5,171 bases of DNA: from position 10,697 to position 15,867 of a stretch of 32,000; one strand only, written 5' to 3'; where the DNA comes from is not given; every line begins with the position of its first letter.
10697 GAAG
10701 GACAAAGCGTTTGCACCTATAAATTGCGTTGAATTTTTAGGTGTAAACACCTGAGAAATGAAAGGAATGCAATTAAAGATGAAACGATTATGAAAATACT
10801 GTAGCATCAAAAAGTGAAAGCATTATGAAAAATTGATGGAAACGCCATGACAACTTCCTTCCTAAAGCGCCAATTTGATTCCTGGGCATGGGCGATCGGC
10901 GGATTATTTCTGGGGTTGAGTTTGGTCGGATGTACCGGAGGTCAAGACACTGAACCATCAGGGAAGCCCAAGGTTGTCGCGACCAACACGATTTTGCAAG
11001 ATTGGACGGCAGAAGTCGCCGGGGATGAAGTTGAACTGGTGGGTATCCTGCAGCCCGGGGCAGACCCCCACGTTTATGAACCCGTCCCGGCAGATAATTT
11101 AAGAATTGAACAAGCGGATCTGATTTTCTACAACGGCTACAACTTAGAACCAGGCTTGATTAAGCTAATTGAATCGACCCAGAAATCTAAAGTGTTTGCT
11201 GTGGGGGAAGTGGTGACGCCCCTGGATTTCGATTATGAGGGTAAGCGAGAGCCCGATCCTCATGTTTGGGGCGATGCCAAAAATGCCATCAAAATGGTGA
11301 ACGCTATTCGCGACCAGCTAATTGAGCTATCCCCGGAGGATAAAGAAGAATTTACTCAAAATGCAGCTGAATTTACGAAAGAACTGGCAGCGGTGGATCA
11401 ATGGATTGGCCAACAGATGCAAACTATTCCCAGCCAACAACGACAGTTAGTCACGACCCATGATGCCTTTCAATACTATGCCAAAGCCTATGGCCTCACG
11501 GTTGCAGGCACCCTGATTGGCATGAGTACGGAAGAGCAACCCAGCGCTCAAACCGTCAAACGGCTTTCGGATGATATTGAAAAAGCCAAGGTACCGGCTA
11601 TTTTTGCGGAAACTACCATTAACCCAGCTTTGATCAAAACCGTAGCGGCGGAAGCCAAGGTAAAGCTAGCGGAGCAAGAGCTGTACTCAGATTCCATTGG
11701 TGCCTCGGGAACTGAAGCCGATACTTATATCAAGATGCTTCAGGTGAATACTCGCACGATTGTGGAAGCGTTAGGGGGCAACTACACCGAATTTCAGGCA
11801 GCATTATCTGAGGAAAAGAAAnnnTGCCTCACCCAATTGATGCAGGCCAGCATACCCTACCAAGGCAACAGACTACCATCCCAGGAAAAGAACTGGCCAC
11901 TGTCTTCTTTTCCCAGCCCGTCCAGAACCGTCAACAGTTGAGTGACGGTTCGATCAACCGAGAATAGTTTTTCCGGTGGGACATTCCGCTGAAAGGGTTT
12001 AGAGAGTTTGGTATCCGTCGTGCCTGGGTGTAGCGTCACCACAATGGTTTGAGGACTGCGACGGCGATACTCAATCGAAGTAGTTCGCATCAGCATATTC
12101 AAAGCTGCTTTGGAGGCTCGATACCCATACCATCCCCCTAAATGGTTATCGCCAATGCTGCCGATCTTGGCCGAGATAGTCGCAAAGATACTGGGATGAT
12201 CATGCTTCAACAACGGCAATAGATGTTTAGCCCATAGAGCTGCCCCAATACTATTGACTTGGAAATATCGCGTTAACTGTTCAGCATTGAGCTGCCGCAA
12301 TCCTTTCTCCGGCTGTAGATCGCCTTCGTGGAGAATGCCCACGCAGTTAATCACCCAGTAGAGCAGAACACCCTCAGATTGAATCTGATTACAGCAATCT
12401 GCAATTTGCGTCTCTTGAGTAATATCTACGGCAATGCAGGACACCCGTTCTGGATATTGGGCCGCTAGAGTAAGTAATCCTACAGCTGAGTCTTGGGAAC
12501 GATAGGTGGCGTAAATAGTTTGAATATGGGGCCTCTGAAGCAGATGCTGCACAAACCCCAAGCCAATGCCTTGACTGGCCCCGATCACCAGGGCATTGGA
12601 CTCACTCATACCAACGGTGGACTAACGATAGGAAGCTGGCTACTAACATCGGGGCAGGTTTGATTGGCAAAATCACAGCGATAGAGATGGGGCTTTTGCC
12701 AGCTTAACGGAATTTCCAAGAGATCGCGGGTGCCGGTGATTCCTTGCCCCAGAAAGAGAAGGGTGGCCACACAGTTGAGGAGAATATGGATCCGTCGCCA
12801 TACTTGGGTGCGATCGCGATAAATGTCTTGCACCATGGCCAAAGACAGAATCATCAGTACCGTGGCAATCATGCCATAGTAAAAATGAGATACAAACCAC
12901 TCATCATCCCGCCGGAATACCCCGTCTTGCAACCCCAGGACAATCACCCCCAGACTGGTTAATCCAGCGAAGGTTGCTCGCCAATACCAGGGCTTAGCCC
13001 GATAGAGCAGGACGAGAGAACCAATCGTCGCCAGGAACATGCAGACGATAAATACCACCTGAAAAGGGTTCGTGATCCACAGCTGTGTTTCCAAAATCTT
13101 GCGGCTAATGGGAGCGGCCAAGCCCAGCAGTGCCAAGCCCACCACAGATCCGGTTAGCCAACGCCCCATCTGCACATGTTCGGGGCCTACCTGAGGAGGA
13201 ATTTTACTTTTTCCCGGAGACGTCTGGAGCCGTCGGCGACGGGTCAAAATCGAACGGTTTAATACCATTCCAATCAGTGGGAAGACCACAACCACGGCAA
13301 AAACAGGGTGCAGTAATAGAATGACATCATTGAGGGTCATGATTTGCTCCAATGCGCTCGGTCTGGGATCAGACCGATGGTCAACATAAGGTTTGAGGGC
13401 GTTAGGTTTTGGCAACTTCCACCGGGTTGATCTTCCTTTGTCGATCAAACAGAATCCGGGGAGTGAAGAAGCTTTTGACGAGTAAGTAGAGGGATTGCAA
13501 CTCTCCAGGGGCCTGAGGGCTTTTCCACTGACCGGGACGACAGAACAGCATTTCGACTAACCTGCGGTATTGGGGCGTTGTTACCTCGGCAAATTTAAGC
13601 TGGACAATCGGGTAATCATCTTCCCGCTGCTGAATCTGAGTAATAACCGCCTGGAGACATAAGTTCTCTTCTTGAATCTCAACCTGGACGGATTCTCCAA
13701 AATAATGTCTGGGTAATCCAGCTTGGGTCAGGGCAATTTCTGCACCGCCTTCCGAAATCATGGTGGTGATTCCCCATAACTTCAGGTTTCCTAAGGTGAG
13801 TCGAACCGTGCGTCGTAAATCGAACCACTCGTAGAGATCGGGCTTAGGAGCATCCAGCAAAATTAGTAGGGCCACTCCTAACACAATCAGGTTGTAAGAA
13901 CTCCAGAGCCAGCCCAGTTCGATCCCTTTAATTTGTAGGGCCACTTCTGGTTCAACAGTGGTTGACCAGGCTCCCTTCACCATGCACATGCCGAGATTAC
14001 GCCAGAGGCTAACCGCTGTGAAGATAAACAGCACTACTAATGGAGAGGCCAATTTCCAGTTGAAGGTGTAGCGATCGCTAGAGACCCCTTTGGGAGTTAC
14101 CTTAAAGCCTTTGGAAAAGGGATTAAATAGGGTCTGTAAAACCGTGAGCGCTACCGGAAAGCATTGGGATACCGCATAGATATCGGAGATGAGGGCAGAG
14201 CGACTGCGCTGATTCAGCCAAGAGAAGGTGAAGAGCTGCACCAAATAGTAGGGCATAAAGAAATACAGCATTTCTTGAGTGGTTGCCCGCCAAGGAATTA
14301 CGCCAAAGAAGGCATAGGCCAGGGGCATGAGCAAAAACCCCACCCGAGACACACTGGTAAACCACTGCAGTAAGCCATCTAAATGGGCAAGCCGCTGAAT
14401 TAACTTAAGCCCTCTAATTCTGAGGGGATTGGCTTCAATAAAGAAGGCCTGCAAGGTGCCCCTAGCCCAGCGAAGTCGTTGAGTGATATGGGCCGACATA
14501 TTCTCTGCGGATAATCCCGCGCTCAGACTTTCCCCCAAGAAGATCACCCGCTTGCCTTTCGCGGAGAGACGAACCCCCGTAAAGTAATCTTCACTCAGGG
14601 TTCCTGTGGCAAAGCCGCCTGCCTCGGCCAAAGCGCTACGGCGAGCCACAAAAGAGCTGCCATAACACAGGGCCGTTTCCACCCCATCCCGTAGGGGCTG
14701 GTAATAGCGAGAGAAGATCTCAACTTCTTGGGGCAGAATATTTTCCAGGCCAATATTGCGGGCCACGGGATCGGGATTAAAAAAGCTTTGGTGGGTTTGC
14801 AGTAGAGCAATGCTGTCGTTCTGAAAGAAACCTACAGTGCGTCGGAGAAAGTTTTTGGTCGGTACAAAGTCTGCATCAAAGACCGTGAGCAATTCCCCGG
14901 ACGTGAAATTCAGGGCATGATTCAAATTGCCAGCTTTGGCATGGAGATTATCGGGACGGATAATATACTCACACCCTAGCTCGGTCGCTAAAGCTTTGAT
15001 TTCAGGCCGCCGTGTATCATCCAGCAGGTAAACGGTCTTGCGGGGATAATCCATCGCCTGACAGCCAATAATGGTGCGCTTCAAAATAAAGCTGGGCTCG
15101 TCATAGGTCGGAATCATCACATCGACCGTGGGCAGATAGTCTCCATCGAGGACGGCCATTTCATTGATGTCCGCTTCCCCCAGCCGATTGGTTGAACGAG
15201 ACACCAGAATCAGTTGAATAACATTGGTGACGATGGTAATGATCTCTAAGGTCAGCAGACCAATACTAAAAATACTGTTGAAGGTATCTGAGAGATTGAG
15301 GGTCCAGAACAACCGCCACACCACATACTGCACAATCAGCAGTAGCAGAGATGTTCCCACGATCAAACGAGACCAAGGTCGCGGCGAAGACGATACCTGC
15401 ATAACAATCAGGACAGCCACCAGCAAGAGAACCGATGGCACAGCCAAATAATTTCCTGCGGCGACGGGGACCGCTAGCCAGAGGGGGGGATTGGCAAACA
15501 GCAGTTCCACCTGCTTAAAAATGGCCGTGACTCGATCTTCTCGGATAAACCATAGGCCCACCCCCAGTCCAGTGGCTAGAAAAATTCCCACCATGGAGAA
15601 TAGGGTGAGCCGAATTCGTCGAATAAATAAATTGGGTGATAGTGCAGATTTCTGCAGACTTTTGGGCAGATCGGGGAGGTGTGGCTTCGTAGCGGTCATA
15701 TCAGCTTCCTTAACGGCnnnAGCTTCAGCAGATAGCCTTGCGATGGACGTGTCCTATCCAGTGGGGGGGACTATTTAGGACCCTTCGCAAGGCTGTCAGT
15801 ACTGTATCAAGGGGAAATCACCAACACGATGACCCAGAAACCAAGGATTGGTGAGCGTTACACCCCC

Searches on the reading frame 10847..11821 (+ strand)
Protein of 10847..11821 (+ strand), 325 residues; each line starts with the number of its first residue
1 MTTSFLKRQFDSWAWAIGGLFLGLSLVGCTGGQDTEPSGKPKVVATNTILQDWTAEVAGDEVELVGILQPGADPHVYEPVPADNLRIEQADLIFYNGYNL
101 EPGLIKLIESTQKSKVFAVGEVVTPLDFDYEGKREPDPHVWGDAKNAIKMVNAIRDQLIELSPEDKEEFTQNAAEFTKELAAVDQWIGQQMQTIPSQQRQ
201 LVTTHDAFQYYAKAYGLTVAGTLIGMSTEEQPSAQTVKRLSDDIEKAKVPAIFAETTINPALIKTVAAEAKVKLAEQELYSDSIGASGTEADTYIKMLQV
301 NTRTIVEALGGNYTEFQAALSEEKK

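Call 7: search_protein_families(library=pfam, proteins=[window:10847-11821:+], max_evalue=0.001)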
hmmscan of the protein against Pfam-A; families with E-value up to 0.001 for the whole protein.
window:10847-11821:+ (325 aa): 1 family
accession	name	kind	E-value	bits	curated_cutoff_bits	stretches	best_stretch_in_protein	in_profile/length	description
PF01297.22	ZnuA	-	2.1e-88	296.7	29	1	43-308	1-263/263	Zinc-uptake complex component A periplasmic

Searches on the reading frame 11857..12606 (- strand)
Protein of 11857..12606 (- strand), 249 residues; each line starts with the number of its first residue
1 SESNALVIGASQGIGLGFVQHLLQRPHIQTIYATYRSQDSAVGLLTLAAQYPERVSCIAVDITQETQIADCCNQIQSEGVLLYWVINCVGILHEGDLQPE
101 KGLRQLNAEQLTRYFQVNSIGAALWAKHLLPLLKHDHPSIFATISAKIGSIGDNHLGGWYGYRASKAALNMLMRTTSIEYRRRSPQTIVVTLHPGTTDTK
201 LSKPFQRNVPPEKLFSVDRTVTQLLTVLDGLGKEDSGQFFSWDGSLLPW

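Call 7: search_protein_families(library=pfam, proteins=[window:11857-12606:-], max_evalue=0.001)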
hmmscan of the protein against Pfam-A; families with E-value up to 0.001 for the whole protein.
window:11857-12606:- (249 aa): 3 families
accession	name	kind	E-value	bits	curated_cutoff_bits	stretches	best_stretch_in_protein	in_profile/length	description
PF00106.31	adh_short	-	8.1e-24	84.6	26.6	1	4-206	2-191/195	short chain dehydrogenase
PF13561.12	adh_short_C2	-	8.7e-18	65.2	27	1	9-207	1-186/236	Enoyl-(Acyl carrier protein) reductase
PF08659.16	KR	-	5.4e-07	30.1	22.6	1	5-153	3-146/180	KR domain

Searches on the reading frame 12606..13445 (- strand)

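Call 8: search_protein_families(library=pfam, proteins=[window:12606-13445:-], max_evalue=0.001)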
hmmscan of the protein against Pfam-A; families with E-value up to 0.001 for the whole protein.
window:12606-13445:- (279 aa): 2 families
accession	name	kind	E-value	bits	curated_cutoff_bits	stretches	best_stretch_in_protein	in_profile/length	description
PF13301.11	DUF4079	-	9.7e-44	149.5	31.4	1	43-245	2-141/141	Protein of unknown function (DUF4079)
PF06197.19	DUF998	-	0.00023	21.3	30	1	129-238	43-154/184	Protein of unknown function (DUF998)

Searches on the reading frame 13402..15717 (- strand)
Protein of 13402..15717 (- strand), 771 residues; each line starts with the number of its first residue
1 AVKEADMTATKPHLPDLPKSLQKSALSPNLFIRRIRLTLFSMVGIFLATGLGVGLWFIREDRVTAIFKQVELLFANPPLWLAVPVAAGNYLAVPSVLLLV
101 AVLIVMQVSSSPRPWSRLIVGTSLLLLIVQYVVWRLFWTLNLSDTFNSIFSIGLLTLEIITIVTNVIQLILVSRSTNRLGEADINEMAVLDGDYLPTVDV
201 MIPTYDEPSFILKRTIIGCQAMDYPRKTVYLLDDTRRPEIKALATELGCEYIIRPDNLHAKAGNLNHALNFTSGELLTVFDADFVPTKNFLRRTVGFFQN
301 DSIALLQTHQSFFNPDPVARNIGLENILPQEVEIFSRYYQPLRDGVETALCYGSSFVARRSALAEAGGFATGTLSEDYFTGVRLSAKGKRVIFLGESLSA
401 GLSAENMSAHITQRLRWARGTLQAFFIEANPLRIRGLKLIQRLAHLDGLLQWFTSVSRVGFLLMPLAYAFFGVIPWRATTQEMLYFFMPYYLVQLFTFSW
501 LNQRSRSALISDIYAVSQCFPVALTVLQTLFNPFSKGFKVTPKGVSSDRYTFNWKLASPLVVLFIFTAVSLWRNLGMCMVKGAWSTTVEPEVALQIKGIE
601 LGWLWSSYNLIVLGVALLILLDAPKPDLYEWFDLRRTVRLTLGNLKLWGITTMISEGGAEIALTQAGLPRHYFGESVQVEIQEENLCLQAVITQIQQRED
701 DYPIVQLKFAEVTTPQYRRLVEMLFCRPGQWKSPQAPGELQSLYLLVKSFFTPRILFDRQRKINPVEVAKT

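Call 8: search_protein_families(library=pfam, proteins=[window:13402-15717:-], max_evalue=0.001)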
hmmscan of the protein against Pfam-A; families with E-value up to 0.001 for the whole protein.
window:13402-15717:- (771 aa): 6 families
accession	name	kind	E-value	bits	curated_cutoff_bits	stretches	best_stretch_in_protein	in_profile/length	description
PF13632.12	Glyco_trans_2_3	-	2e-20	73.9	27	1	278-493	3-193/198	Glycosyl transferase family group 2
PF13641.12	Glyco_tranf_2_3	-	2.2e-19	70.9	27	1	196-420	1-230/230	Glycosyltransferase like family 2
PF00535.33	Glycos_transf_2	-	5.5e-18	65.9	23.3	1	200-365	2-166/168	Glycosyl transferase family 2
PF03552.20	Cellulose_synt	-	2.2e-10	40.2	24.7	1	365-514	413-566/722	Cellulose synthase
PF13506.12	Glyco_transf_21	-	1e-09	38.5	21.7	1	259-419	16-174/174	Glycosyl transferase family 21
PF07238.19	PilZ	-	1.5e-05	25.7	22.5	1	631-725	7-101/102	PilZ domain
